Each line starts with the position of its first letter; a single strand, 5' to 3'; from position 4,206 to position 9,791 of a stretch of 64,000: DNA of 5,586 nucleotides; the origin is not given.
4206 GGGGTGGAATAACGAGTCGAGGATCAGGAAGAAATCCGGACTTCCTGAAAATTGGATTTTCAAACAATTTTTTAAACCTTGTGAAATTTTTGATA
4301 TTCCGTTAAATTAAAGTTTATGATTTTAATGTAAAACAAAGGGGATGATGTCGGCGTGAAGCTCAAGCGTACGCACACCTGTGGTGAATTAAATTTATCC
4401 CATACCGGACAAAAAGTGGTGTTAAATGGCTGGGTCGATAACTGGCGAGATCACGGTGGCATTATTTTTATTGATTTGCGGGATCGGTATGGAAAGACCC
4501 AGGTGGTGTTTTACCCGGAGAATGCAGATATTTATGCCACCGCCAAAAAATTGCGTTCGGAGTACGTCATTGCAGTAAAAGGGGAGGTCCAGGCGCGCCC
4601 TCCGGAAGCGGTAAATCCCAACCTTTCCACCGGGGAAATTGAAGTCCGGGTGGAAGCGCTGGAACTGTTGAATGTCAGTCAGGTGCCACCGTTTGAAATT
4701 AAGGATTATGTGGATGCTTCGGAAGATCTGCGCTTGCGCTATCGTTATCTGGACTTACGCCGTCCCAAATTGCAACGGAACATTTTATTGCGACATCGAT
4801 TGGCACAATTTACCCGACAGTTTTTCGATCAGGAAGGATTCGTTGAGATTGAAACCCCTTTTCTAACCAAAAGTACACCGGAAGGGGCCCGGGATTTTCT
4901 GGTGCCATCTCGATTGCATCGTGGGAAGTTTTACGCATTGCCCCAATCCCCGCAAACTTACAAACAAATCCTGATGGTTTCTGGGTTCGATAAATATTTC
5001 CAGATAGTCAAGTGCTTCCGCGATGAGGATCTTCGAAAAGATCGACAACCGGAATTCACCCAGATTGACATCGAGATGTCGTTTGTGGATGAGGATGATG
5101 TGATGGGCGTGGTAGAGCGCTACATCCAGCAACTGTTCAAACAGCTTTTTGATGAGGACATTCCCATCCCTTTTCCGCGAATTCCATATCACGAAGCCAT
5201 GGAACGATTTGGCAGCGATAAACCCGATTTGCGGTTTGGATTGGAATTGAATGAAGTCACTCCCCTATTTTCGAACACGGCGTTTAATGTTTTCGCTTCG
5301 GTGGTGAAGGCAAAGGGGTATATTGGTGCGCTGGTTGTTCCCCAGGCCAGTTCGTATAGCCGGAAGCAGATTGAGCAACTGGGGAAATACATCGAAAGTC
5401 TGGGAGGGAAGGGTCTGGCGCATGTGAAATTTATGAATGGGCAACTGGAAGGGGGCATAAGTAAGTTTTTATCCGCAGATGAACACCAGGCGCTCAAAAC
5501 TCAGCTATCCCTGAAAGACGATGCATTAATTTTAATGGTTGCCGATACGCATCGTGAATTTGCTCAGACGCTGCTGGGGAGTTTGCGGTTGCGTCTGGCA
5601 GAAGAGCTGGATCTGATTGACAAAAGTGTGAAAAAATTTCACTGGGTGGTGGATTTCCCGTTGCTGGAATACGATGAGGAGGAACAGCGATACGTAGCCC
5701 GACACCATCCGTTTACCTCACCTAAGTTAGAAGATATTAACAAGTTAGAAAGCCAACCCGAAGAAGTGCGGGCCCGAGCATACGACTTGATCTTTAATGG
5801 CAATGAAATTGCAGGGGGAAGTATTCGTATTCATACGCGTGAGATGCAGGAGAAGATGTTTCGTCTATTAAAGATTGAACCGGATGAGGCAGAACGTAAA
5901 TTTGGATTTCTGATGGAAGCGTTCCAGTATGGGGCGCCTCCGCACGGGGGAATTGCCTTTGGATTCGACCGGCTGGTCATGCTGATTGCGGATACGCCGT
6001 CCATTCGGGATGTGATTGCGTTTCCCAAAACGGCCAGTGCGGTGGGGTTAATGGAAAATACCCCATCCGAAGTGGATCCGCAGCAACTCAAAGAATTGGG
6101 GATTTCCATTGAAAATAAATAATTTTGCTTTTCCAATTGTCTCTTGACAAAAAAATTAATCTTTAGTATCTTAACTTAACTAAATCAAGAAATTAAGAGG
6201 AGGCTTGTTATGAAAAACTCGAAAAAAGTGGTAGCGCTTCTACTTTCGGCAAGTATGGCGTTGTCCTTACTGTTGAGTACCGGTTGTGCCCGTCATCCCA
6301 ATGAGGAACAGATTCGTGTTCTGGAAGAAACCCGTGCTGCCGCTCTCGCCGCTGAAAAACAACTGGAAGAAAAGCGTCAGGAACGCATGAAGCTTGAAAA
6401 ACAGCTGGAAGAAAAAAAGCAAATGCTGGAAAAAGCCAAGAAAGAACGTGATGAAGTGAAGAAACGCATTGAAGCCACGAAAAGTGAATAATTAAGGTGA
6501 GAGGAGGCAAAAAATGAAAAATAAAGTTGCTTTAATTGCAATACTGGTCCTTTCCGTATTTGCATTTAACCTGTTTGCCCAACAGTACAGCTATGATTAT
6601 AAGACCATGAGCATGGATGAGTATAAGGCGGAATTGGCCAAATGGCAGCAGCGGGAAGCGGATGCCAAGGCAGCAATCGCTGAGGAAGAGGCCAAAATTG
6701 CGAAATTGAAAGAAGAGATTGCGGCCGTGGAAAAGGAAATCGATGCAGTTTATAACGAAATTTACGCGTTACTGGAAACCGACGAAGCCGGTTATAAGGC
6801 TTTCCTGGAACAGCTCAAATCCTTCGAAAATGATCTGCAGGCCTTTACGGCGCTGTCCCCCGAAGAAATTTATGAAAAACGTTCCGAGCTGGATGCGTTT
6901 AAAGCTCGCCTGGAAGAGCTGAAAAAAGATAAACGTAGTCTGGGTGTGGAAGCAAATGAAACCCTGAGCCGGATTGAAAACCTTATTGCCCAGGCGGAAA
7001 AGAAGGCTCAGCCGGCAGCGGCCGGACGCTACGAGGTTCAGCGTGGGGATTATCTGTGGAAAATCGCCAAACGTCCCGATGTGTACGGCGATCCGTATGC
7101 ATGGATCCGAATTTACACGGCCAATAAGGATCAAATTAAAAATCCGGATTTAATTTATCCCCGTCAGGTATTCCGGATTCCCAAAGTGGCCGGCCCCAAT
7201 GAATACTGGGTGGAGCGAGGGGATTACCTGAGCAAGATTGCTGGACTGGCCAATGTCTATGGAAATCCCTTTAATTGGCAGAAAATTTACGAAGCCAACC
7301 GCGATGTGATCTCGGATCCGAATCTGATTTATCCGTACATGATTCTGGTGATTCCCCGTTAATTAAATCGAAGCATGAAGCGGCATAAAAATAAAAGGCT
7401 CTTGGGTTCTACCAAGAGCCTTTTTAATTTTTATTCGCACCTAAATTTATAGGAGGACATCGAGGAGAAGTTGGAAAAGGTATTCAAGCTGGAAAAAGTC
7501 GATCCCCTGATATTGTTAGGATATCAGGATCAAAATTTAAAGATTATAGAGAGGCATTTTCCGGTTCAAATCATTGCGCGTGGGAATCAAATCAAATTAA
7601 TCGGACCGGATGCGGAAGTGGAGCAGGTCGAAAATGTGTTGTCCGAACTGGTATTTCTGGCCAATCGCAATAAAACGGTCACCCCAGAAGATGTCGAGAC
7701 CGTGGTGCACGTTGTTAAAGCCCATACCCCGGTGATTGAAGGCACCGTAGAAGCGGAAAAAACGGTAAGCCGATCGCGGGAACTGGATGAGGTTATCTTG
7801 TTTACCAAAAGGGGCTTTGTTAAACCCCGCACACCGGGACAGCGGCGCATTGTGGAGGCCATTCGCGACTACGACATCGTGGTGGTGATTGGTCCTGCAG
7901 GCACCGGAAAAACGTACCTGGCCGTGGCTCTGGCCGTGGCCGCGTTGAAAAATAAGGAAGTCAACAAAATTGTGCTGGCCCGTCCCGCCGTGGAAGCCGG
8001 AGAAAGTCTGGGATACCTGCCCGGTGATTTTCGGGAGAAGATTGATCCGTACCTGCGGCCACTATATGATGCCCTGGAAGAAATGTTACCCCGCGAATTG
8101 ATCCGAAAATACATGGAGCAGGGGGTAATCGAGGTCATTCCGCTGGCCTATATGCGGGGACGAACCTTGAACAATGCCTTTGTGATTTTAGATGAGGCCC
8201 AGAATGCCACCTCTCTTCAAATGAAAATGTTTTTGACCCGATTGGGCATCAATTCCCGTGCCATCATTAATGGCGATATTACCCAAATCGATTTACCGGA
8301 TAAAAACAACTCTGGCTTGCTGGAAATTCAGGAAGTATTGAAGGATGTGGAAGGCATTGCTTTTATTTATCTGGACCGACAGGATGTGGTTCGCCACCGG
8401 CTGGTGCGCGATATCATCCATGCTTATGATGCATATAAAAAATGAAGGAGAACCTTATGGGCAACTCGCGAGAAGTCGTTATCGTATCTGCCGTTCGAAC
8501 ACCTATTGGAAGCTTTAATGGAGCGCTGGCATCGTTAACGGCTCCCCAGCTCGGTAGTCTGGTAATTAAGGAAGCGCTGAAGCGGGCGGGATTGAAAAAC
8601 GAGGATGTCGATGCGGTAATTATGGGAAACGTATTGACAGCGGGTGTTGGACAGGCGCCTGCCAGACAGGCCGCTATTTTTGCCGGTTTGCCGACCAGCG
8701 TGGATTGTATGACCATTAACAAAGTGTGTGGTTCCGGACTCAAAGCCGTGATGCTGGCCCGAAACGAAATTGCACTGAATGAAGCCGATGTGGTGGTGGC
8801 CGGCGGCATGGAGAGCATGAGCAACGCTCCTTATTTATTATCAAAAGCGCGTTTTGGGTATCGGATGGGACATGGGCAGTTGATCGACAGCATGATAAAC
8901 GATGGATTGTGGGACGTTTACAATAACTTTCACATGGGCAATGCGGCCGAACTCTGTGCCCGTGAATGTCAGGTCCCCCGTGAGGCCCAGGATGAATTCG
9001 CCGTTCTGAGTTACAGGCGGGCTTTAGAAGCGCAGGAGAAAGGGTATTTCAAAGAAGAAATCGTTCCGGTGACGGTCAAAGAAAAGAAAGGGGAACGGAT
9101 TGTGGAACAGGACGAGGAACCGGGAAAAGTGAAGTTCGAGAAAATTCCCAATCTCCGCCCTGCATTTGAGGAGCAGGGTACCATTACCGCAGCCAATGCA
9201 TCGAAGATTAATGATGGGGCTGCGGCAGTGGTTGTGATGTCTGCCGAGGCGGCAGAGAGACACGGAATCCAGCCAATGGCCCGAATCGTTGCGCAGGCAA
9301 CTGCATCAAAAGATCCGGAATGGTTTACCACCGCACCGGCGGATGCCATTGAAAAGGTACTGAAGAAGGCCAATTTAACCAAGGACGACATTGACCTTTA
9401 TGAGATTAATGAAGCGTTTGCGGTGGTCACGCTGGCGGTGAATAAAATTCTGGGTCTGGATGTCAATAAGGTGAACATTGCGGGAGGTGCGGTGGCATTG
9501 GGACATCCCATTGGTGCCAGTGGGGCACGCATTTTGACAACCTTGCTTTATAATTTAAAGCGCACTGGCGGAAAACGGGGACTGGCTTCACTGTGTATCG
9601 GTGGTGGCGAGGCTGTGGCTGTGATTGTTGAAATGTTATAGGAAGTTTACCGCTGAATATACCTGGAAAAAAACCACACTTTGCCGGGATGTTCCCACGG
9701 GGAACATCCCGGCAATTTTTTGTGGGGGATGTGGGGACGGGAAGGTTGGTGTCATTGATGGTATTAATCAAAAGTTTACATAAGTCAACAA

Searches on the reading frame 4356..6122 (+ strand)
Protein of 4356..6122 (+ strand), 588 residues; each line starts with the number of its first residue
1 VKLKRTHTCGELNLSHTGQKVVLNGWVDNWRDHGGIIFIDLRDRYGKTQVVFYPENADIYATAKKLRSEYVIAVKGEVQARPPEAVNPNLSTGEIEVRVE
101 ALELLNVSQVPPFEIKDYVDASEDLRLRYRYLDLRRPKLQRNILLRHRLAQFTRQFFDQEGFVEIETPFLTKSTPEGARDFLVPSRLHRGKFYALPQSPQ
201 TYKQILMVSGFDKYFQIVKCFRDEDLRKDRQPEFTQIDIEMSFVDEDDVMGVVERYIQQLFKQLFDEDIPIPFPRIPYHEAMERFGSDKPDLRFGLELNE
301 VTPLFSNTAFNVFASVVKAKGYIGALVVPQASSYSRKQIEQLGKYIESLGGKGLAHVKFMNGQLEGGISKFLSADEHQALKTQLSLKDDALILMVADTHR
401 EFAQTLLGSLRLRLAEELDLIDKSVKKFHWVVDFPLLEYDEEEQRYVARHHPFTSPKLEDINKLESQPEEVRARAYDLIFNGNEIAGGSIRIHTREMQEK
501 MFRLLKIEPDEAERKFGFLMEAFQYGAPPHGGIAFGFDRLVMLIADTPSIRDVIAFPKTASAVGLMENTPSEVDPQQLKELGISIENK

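Call 50: search_protein_families(library=pfam, proteins=[window:4356-6122:+], max_evalue=0.00001)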
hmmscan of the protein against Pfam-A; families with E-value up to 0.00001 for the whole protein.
window:4356-6122:+ (588 aa): 3 families
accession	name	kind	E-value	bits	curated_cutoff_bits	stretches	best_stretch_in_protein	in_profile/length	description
PF00152.25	tRNA-synt_2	-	1.4e-126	422.2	25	1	122-559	1-307/308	tRNA synthetases class II (D, K and N)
PF02938.19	GAD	-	1.7e-19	70.3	23.4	1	313-405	1-94/95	GAD domain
PF01336.31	tRNA_anti-codon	-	5.2e-17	62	27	1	21-105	1-75/75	OB-fold nucleic acid binding domain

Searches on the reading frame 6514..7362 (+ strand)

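Call 50: search_protein_families(library=pfam, proteins=[window:6514-7362:+], max_evalue=0.00001)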
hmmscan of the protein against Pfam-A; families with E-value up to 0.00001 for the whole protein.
window:6514-7362:+ (282 aa): 2 families
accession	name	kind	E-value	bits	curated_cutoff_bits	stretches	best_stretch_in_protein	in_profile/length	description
PF01476.26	LysM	-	1.3e-12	47.9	20.9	1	173-223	1-43/43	LysM domain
PF14362.11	DUF4407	-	2.1e-07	31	31.3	1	35-189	119-257/297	Domain of unknown function (DUF4407)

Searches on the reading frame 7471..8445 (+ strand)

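Call 50: search_protein_families(library=pfam, proteins=[window:7471-8445:+], max_evalue=0.00001)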
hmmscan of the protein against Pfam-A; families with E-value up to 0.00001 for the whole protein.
window:7471-8445:+ (324 aa): 6 families
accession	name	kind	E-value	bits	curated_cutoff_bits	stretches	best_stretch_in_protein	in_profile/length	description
PF02562.22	PhoH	-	1.6e-94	315.6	27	1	117-320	2-205/205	PhoH-like protein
PF13245.12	AAA_19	-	1.3e-08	35.5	25.1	1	124-273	1-129/134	AAA domain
PF13604.12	AAA_30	-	3.6e-08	33.8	27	1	122-273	4-128/191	AAA domain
PF01695.23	IstB_IS21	-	3.4e-06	27.2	24.1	1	124-160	82-118/238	IstB-like ATP binding protein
PF13401.12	AAA_22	-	7.3e-06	26.8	27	0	135-255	6-104/130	AAA domain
PF20720.3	nSTAND3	-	8.8e-06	25.9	27.2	0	121-164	4-48/155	Novel STAND NTPase 3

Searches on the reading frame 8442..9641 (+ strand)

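Call 50: search_protein_families(library=pfam, proteins=[window:8442-9641:+], max_evalue=0.00001)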
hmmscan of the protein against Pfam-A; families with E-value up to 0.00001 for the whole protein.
window:8442-9641:+ (399 aa): 3 families
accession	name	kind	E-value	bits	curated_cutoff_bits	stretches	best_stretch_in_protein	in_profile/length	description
PF00108.29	Thiolase_N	-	4.3e-100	334.8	26.4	1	12-268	1-259/260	Thiolase, N-terminal domain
PF02803.24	Thiolase_C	-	8.7e-50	167.9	27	1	277-397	2-122/123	Thiolase, C-terminal domain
PF22691.2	Thiolase_C_1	-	2.3e-06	27.8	28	0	284-335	5-56/144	Thiolase C-terminal domain-like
